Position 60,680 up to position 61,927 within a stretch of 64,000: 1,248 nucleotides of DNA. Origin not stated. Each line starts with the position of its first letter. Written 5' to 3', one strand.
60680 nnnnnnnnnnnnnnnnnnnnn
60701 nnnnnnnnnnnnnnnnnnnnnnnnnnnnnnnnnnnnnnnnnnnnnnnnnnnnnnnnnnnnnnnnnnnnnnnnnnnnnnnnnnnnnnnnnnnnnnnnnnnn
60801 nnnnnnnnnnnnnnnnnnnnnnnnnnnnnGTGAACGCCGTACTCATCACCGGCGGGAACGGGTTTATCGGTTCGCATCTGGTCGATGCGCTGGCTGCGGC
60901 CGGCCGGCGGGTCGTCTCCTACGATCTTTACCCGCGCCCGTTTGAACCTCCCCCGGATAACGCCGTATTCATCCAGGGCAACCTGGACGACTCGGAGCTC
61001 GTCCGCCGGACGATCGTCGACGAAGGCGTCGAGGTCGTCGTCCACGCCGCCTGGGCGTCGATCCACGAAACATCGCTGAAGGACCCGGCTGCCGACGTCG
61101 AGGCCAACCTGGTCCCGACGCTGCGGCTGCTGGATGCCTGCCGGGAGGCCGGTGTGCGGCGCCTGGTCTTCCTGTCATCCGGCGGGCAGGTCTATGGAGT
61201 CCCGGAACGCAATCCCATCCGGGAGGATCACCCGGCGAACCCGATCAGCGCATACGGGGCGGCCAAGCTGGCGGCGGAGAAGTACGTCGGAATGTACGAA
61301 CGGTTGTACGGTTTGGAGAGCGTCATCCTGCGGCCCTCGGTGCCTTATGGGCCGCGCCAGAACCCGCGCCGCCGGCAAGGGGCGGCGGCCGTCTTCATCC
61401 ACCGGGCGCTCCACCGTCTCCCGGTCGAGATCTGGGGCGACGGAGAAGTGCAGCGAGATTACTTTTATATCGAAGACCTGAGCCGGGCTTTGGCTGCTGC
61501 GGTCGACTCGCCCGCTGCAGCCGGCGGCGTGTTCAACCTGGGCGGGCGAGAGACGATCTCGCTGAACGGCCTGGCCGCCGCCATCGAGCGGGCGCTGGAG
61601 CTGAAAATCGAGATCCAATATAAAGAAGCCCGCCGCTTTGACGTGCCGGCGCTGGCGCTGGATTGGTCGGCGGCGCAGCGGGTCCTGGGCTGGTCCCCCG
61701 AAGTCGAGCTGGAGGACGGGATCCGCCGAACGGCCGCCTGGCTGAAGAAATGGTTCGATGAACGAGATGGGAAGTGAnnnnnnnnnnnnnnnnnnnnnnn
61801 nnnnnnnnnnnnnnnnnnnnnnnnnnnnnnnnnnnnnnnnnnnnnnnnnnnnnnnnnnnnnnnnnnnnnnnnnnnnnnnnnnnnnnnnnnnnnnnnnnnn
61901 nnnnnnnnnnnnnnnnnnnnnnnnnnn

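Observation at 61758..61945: Abrupt truncation of a thioesterase gene marks a probable insertion or rearrangement junction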

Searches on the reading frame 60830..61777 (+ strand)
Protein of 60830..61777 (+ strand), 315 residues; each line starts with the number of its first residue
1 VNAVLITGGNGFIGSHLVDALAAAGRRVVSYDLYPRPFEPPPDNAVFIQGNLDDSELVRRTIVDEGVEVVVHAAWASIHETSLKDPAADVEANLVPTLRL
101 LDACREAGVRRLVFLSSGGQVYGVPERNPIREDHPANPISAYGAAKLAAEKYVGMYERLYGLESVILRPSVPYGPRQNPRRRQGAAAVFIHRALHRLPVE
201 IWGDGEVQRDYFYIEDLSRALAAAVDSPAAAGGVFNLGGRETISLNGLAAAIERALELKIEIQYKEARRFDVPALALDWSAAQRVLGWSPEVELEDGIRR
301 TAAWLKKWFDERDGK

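Call 3: search_protein_families(library=pfam, proteins=[window:60863-61777:+], max_evalue=1)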
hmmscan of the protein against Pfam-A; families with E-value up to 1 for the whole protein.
window:60863-61777:+ (304 aa): 9 families
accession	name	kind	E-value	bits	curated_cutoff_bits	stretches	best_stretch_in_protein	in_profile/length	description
PF01370.27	Epimerase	-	1.2e-51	175.9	20.9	1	1-227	9-240/240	NAD dependent epimerase/dehydratase family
PF16363.11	GDP_Man_Dehyd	-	7.3e-42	144.4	27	1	1-290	8-332/332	GDP-mannose 4,6 dehydratase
PF04321.23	RmlD_sub_bind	-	4.6e-16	59.2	27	1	2-248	12-234/287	RmlD substrate binding domain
PF01073.25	3Beta_HSD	-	8.6e-13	48.4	22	1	1-213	8-228/280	3-beta hydroxysteroid dehydrogenase/isomerase family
PF13460.12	NAD_binding_10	-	1.8e-10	41.4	27.2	1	2-161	6-146/184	NAD(P)H-binding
PF02719.21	Polysacc_synt_2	-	1.3e-07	31.5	20.2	1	36-147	58-154/293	Polysaccharide biosynthesis protein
PF07993.18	NAD_binding_4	-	3.5e-05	23.5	20.1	1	53-163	86-209/258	Male sterility protein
PF05368.20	NmrA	-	0.0028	17.7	27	0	198-254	187-243/298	NmrA-like family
PF01261.30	AP_endonuc_2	-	0.028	14.6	31.1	1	36-112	30-90/249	Xylose isomerase-like TIM barrel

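Call 4: search_protein_families(library=ncbifam, proteins=[window:60863-61777:+], max_evalue=1)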
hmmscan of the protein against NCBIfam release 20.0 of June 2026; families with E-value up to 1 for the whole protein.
window:60863-61777:+ (304 aa): 28 families (the best 25 are shown)
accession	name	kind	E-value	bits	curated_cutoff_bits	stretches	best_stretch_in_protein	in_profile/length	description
TIGR01179.1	galE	equivalog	3.2e-40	138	262.3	1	1-296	10-327/332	UDP-glucose 4-epimerase GalE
TIGR01181.1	dTDP_gluc_dehyt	equivalog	8e-39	133.6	365.1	1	33-295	51-312/321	dTDP-glucose 4,6-dehydratase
TIGR04180.1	EDH_00030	hypoth_equivalog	5.8e-35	120.8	475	1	1-281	9-296/297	NAD-dependent 4,6-dehydratase LegB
NF011728.1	PRK15181.1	equivalog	3.1e-24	85.6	760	1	35-294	72-337/348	Vi polysaccharide biosynthesis UDP-N-acetylglucosaminuronic acid C-4 epimerase TviC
NF007490.0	PRK10084.1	subfamily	2.9e-21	75.8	649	2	121-294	157-334/361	dTDP-glucose 4,6-dehydratase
NF007582.0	PRK10217.1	equivalog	5.5e-21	75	698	1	42-294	61-331/355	dTDP-glucose 4,6-dehydratase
NF007956.0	PRK10675.1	subfamily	3.5e-20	72.4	394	2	33-142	51-160/338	UDP-glucose 4-epimerase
NF047922.1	GDPFucSynFcl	equivalog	2.2e-19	70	500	1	40-294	38-301/308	GDP-L-fucose synthase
TIGR02197.1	heptose_epim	equivalog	7.8e-16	58.1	274.6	1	1-255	9-270/316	ADP-glyceromanno-heptose 6-epimerase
TIGR03466.1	HpnA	hypoth_equivalog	3e-15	55.9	367.65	1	1-244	11-245/327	hopanoid-associated sugar epimerase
NF042422.1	oxyalk_red_OleD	equivalog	8.1e-14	51.7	580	2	1-217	11-218/329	2-alkyl-3-oxoalkanoate reductase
TIGR02622.1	CDP_4_6_dhtase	equivalog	3.7e-13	49.4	278.45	2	36-149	58-172/352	CDP-glucose 4,6-dehydratase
TIGR01214.1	rmlD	equivalog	6e-12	45.3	224.05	1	2-249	11-230/285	dTDP-4-dehydrorhamnose reductase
TIGR01472.1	gmd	equivalog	1.1e-11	44.6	415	1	38-154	60-178/342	GDP-mannose 4,6-dehydratase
NF043036.1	ErythonDh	equivalog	1.2e-11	44.4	325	1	36-161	56-180/321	D-erythronate dehydrogenase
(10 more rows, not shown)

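Call 7: find_encoding_contigs(protein=window:60830-61777:+, flank=10000, max_places=6)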
Protein window:60830-61777:+ (315 aa): 1 contig read that carries it; 1 place shown.
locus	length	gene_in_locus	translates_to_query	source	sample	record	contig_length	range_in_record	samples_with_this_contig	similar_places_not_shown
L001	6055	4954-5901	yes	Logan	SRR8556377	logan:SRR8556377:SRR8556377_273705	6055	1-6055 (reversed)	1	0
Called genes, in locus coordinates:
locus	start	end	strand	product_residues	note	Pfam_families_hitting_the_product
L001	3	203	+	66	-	?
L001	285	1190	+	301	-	PF00483:NTP_transferase, PF12804:NTP_transf_3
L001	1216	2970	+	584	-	-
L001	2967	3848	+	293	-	PF01370:Epimerase, PF04321:RmlD_sub_bind, PF16363:GDP_Man_Dehyd (weak)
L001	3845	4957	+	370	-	PF02350:Epimerase_2, PF13579:Glyco_trans_4_4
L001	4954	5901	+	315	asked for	PF01073:3Beta_HSD, PF01370:Epimerase, PF04321:RmlD_sub_bind, PF05368:NmrA (faint), PF07993:NAD_binding_4 (faint), PF13460:NAD_binding_10, PF16363:GDP_Man_Dehyd, PF02719:Polysacc_synt_2 (weak)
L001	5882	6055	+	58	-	?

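Call 23: find_related_loci(query=window:60830-61777:+, collection=genome_contigs, flank=10000)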
Query window:60830-61777:+ (315 aa) in genome_contigs; peptide patterns used: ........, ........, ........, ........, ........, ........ (x = any residue, [..] = any of these).
599 stretches matched a pattern (row limit reached: there are more); 519 encode a relative of the query (tblastn E <= 1e-3); the best 80 are kept; 80 distinct loci.
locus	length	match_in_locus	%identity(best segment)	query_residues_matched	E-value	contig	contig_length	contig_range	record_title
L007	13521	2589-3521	61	1-308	4e-124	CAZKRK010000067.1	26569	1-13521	MAG TPA_asm: uncultured Victivallales bacterium isolate binchicken_co97_363 genome assembly, contig: NODE_7437_length_26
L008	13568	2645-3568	57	1-307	6e-121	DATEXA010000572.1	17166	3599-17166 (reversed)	MAG TPA_asm: Pyrinomonadaceae bacterium isolate SMAG_U8407 k141_25819, whole genome shotgun sequence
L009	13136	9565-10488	54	1-307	2e-112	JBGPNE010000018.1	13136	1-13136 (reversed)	MAG: Pyrinomonadaceae bacterium isolate OBJ_0618_7090110_221 k141_10474424_length_13136_cov_11.7946, whole genome shotgu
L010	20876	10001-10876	45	3-298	1e-72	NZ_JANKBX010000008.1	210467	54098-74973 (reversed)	Stenotrophomonas muris strain DSM 28631 NODE_8_length_210467_cov_39.541927, whole genome shotgun sequence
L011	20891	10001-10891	39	4-307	5e-69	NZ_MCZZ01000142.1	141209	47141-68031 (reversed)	Vibrio sp. 10N.261.45.E2 10N.261.45.E2_contig_66, whole genome shotgun sequence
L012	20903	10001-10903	40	2-305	3e-69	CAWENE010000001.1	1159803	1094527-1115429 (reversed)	MAG: uncultured Acidobacteriaceae bacterium isolate MFD02248.bin.2.19 genome assembly, contig: contig_18256, whole genom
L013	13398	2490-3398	38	1-307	3e-63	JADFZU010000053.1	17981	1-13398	MAG: Magnetococcales bacterium isolate nJSWbin3 nJSW_bin3_NODE_53_length_17981_cov_7.032339, whole genome shotgun sequen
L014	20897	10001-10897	37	4-305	3e-61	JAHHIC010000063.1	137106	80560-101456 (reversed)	MAG: Scytonematopsis contorta HA4267-MV1 scaffold_37_c1, whole genome shotgun sequence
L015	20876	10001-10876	40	15-306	1e-63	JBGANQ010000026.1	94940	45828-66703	MAG: Polyangia bacterium isolate MAG_MBR_H10.6 MBRH10-6_opera_contig_986, whole genome shotgun sequence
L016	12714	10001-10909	38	4-307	1e-54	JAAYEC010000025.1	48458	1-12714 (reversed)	MAG: Deltaproteobacteria bacterium isolate AS06rmzACSIP_61 217734_AS06, whole genome shotgun sequence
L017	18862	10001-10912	38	2-306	4e-52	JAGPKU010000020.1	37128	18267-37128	MAG: Syntrophobacterales bacterium isolate Gw_SlDig_bin_8 Gw_SlDig_1597_length_37128_cov_36.074430, whole genome shotgun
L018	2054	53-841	40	44-306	6e-52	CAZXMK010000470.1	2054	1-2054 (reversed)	MAG TPA_asm: uncultured Syntrophaceae bacterium isolate SRP278314_co2_182 genome assembly, contig: NODE_89338_length_205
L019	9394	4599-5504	36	4-306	1e-50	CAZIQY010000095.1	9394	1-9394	MAG TPA_asm: uncultured Syntrophaceae bacterium isolate SRP098346_co1_212 genome assembly, contig: NODE_9587_length_9394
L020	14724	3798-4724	36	1-306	2e-50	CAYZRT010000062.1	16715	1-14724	MAG TPA_asm: uncultured Smithella sp. isolate SRP192927_co6_71 genome assembly, contig: NODE_7849_length_16715_cov_10.58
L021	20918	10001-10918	31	2-307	2e-48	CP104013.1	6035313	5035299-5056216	Candidatus Lokiarchaeum ossiferum isolate Loki-B35 chromosome, complete genome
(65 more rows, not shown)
